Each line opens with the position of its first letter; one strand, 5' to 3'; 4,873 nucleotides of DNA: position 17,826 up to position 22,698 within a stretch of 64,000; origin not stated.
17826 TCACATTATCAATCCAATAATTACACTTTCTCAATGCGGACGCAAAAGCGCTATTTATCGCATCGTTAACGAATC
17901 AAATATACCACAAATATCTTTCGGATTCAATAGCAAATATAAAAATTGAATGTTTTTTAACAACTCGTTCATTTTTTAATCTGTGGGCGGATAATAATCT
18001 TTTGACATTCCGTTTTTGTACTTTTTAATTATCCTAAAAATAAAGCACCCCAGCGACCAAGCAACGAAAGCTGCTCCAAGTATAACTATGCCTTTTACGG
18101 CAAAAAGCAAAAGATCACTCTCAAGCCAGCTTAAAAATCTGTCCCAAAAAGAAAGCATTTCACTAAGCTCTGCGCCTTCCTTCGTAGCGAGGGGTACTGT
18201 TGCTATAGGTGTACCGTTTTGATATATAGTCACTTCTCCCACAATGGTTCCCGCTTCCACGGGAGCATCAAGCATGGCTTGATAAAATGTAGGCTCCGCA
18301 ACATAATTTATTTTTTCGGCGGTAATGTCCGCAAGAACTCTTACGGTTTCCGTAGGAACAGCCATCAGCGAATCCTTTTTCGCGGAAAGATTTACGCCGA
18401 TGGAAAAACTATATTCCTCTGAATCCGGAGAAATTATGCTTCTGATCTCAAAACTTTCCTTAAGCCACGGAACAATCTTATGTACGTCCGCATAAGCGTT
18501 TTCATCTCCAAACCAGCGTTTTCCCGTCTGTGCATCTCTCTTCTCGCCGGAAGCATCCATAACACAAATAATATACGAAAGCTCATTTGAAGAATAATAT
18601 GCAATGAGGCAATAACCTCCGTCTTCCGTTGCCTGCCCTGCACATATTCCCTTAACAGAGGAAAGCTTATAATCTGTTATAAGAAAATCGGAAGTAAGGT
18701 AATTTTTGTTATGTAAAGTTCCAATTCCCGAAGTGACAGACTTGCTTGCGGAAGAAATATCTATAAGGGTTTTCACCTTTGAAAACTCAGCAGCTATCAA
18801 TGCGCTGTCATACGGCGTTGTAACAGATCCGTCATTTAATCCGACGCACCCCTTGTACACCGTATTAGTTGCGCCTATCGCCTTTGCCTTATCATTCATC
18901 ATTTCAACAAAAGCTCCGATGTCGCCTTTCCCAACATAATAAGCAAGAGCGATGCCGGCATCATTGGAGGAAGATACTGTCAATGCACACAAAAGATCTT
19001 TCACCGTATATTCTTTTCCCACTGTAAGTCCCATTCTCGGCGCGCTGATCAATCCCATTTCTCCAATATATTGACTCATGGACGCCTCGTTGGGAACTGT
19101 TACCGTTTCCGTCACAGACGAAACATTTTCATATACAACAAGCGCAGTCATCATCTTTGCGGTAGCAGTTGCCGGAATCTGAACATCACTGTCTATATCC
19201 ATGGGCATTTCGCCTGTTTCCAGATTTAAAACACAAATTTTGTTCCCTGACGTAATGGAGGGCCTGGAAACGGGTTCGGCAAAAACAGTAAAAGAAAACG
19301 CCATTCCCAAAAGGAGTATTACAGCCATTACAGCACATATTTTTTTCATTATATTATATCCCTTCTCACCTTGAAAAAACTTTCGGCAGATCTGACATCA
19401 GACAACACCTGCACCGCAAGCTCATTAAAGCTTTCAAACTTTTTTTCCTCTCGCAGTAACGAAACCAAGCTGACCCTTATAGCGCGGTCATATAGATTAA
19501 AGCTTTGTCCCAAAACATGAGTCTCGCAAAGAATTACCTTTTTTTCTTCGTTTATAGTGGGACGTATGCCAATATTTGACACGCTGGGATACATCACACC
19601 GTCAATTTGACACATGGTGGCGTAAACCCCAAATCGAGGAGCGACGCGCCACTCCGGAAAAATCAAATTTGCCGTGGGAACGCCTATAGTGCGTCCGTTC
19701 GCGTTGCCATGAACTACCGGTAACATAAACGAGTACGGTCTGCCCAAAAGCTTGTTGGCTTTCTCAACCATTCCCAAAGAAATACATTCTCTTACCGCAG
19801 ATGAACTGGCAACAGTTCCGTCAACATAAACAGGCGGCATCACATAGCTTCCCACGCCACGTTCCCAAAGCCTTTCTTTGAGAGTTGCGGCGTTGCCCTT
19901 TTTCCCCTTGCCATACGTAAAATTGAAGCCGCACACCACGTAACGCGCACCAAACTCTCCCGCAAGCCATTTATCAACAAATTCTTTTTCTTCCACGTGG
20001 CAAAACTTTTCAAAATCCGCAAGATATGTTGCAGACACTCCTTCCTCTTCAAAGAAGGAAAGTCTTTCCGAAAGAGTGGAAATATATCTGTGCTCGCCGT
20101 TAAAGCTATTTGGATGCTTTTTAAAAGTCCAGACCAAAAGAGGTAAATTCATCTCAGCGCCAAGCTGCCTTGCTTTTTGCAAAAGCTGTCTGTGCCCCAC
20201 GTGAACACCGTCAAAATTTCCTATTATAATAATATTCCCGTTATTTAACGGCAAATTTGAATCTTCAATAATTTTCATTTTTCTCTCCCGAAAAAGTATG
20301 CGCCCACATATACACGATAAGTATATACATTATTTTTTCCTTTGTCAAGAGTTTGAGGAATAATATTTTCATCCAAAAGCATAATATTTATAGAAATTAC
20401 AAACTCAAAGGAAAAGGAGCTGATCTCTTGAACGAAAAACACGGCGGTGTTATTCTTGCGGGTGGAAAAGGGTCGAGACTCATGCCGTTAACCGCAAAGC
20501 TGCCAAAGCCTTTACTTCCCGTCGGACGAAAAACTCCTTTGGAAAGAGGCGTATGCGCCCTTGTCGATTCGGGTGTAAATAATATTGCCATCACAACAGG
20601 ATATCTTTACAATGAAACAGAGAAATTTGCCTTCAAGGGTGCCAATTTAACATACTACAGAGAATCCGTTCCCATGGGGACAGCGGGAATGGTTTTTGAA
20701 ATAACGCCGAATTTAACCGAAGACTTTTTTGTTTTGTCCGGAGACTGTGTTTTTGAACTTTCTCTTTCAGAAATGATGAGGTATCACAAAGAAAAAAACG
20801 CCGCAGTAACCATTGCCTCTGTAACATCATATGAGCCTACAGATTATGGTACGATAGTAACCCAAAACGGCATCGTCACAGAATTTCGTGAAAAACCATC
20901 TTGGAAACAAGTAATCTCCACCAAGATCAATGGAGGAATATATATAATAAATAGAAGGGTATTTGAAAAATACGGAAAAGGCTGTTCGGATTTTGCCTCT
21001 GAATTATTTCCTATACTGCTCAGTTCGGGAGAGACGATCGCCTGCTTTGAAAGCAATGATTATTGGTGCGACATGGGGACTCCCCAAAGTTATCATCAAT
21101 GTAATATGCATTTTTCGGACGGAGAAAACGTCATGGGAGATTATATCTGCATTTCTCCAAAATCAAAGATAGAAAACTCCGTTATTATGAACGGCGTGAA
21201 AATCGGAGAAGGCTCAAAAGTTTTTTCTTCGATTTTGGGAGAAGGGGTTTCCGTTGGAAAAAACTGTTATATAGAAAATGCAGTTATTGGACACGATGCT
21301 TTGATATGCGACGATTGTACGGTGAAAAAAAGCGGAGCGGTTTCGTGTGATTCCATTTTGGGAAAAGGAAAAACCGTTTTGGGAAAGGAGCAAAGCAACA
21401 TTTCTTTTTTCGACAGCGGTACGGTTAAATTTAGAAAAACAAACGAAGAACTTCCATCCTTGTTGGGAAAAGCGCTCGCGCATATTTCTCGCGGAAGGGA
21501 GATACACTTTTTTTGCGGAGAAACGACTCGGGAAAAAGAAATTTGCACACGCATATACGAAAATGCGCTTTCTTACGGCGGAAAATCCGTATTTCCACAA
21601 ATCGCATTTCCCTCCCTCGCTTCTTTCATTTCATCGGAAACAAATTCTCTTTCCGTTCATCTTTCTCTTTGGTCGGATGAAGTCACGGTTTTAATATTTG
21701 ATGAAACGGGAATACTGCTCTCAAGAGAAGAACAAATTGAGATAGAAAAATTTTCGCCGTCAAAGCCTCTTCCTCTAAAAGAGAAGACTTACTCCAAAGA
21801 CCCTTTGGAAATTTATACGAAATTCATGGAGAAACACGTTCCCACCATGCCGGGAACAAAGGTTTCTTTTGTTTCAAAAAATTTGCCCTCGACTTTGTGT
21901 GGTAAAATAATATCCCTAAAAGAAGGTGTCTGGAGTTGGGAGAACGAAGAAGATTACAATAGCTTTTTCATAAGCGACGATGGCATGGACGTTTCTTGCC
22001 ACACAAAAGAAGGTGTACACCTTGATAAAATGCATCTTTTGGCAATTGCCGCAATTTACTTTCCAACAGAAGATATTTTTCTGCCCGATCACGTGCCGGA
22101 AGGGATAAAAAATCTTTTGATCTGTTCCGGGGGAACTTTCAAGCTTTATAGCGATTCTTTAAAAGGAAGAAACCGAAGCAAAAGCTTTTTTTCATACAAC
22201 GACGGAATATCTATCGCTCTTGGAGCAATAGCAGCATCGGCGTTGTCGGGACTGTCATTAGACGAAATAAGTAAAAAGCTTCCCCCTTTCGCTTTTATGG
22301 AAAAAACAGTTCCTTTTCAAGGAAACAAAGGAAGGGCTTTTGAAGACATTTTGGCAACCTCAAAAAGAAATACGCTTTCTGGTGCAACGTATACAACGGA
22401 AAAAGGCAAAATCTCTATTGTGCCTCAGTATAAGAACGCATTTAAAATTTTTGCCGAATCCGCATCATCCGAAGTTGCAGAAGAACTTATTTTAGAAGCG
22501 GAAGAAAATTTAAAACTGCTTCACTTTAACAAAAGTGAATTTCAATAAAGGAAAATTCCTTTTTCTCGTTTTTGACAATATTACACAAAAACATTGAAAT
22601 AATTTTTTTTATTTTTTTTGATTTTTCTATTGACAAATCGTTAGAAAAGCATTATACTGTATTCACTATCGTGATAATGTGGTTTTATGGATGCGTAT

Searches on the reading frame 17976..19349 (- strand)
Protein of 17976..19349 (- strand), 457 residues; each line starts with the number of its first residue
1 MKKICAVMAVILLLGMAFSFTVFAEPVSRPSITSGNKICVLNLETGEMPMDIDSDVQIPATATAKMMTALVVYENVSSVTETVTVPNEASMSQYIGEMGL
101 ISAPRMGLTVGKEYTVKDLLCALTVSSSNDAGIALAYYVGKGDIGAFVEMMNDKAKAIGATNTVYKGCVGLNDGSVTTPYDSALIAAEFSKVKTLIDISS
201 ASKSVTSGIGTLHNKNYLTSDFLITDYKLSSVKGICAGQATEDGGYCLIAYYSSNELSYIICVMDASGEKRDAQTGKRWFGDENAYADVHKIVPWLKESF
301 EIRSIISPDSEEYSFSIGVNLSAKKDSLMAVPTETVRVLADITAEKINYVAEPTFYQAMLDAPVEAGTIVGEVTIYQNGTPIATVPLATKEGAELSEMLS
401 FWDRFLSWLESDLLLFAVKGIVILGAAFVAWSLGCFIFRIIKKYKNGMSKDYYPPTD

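Call 62: search_protein_families(library=pfam, proteins=[window:17976-19349:-], max_evalue=0.00001)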
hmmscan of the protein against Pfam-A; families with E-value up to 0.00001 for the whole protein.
window:17976-19349:- (457 aa): 3 families
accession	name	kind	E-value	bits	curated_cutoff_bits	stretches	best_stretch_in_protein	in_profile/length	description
PF00768.25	Peptidase_S11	-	1.1e-30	107.4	27.6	1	27-267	5-238/239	D-alanyl-D-alanine carboxypeptidase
PF07943.18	PBP5_C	-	9.6e-08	32.5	21.2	1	322-391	20-87/91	Penicillin-binding protein 5, C-terminal domain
PF13354.11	Beta-lactamase2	-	6.7e-06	26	22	1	38-183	2-140/214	Beta-lactamase enzyme family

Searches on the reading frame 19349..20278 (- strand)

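Call 63: search_protein_families(library=pfam, proteins=[window:19349-20278:-], max_evalue=0.00001)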
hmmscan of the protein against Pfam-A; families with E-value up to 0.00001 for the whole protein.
window:19349-20278:- (309 aa): 3 families
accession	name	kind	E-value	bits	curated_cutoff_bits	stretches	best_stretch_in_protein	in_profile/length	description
PF06574.18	FAD_syn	-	1.6e-36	126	27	1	12-160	5-157/158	FAD synthetase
PF01687.23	Flavokinase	-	2e-34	118.9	19.6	1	178-301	1-123/124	Riboflavin kinase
PF01467.32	CTP_transf_like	-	6e-06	26.9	21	0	17-93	1-72/133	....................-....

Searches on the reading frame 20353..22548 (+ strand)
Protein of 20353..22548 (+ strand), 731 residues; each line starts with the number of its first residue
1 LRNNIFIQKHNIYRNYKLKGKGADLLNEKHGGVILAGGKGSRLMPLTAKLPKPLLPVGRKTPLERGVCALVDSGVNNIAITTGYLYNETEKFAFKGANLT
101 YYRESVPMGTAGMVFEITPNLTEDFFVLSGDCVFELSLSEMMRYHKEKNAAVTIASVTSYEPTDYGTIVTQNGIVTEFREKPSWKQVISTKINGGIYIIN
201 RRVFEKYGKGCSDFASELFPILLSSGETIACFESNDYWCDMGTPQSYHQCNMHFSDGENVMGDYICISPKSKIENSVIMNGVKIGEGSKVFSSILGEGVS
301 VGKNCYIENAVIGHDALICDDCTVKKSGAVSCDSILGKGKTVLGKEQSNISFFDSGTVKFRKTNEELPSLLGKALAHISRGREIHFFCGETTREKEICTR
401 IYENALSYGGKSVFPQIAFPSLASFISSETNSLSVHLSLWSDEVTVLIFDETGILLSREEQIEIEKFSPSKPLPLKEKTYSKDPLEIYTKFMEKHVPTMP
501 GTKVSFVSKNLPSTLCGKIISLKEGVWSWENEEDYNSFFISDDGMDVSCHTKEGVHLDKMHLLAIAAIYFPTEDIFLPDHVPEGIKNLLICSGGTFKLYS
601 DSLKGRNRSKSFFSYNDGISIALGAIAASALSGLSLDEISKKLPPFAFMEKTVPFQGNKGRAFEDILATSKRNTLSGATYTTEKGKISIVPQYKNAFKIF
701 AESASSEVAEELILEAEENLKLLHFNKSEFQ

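Call 63: search_protein_families(library=pfam, proteins=[window:20353-22548:+], max_evalue=0.00001)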
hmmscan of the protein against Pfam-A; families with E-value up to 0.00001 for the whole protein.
window:20353-22548:+ (731 aa): 5 families
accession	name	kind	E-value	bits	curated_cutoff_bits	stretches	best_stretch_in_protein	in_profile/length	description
PF00483.29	NTP_transferase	-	7.4e-41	140.8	21.2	1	32-254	2-242/245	Nucleotidyl transferase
PF25084.1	LbH_EIF2B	-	4e-12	46.5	54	1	259-341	22-104/105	EIF2B subunit epsilon LbH domain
PF12804.13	NTP_transf_3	-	5.1e-09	36.9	27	1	32-155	1-121/160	MobA-like NTP transferase domain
PF24894.1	Hexapep_GlmU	-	9.8e-08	32.5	23.3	1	266-324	25-83/104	GlmU-like, C-terminal hexapeptide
PF00132.30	Hexapep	-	7.8e-07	29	27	0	294-325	3-35/36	Bacterial transferase hexapeptide (six repeats)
